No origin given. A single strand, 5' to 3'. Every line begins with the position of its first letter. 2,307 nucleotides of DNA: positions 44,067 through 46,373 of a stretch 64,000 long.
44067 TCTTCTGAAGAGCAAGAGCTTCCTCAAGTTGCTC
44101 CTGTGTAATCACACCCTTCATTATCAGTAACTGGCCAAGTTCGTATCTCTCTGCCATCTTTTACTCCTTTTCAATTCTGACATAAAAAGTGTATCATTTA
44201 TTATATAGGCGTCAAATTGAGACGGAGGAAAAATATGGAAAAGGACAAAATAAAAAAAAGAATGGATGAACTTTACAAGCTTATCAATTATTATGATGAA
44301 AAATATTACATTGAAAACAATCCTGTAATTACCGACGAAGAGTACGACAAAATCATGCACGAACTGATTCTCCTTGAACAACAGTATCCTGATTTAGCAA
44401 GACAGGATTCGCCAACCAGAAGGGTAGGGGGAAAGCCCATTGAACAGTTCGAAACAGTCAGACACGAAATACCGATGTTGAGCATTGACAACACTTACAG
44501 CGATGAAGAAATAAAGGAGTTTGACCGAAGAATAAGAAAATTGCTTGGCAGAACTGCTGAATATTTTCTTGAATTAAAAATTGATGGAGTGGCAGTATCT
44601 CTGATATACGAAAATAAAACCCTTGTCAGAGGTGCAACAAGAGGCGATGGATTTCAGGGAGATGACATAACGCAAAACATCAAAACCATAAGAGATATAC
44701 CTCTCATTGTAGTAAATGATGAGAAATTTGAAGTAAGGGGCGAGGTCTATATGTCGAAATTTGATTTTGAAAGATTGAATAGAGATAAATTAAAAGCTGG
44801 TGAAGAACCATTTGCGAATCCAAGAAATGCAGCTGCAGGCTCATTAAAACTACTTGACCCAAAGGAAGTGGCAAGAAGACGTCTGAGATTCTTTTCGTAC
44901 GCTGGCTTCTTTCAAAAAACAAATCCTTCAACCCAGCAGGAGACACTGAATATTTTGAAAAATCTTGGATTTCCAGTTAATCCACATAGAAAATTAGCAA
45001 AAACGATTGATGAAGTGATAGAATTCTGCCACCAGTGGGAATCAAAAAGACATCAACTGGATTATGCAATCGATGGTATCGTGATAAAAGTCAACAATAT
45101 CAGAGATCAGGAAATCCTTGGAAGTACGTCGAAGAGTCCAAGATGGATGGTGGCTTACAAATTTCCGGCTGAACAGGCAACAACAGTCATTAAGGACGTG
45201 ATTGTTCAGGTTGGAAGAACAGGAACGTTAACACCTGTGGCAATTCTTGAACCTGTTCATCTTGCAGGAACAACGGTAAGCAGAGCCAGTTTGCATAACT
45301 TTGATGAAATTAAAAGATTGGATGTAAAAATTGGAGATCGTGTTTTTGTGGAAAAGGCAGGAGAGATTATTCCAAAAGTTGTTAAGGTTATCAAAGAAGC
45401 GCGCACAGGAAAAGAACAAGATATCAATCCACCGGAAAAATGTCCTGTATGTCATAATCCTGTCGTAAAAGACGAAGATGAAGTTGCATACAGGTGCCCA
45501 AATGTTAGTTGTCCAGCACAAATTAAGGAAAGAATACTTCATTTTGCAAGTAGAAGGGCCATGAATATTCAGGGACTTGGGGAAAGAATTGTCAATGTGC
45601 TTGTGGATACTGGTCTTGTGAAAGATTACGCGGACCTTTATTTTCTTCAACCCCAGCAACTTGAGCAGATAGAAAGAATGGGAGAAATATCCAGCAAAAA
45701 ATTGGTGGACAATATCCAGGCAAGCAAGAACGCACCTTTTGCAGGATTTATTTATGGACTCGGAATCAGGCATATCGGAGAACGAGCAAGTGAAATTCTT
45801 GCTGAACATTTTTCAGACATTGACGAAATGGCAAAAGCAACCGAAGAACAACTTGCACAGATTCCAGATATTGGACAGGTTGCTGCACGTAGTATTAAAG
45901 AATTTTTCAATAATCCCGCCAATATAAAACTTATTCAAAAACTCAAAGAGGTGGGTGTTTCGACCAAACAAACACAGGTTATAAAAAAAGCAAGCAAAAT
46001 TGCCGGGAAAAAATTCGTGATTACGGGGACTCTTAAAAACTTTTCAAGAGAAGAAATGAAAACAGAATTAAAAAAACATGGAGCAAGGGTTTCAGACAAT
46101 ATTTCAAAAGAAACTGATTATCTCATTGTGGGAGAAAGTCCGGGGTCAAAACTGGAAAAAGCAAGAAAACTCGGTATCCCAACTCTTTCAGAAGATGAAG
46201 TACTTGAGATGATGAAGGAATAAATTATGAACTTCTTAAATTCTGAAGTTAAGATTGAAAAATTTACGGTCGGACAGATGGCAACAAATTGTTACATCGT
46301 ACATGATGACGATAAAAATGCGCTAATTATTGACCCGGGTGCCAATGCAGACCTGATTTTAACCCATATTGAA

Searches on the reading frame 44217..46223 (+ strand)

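Call 73: search_protein_families(library=pfam, proteins=[window:44217-46223:+], max_evalue=0.00001)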
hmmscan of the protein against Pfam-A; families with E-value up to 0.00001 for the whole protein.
window:44217-46223:+ (668 aa): 7 families
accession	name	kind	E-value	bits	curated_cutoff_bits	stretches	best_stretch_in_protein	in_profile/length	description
PF01653.23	DNA_ligase_aden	-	6.2e-95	317.9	27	1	77-319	3-253/253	NAD-dependent DNA ligase adenylation domain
PF03120.22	DNA_ligase_OB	-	2.9e-35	120.4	32.9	1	322-399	1-78/79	NAD-dependent DNA ligase OB-fold domain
PF12826.13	HHH_2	-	6.4e-24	84.3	27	1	511-573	2-64/64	Helix-hairpin-helix motif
PF00533.33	BRCT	-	1.6e-15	57.5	21.3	1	596-665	7-77/78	BRCA1 C Terminus (BRCT) domain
PF03119.21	DNA_ligase_ZBD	-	2.3e-11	43.8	25.8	1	408-434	1-27/27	NAD-dependent DNA ligase C4 zinc finger domain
PF14520.12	HHH_5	-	1.2e-10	42.1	27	0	515-564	5-55/57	Helix-hairpin-helix domain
PF12738.14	PTCB-BRCT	-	1.5e-07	31.8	22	1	610-658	12-60/63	twin BRCT domain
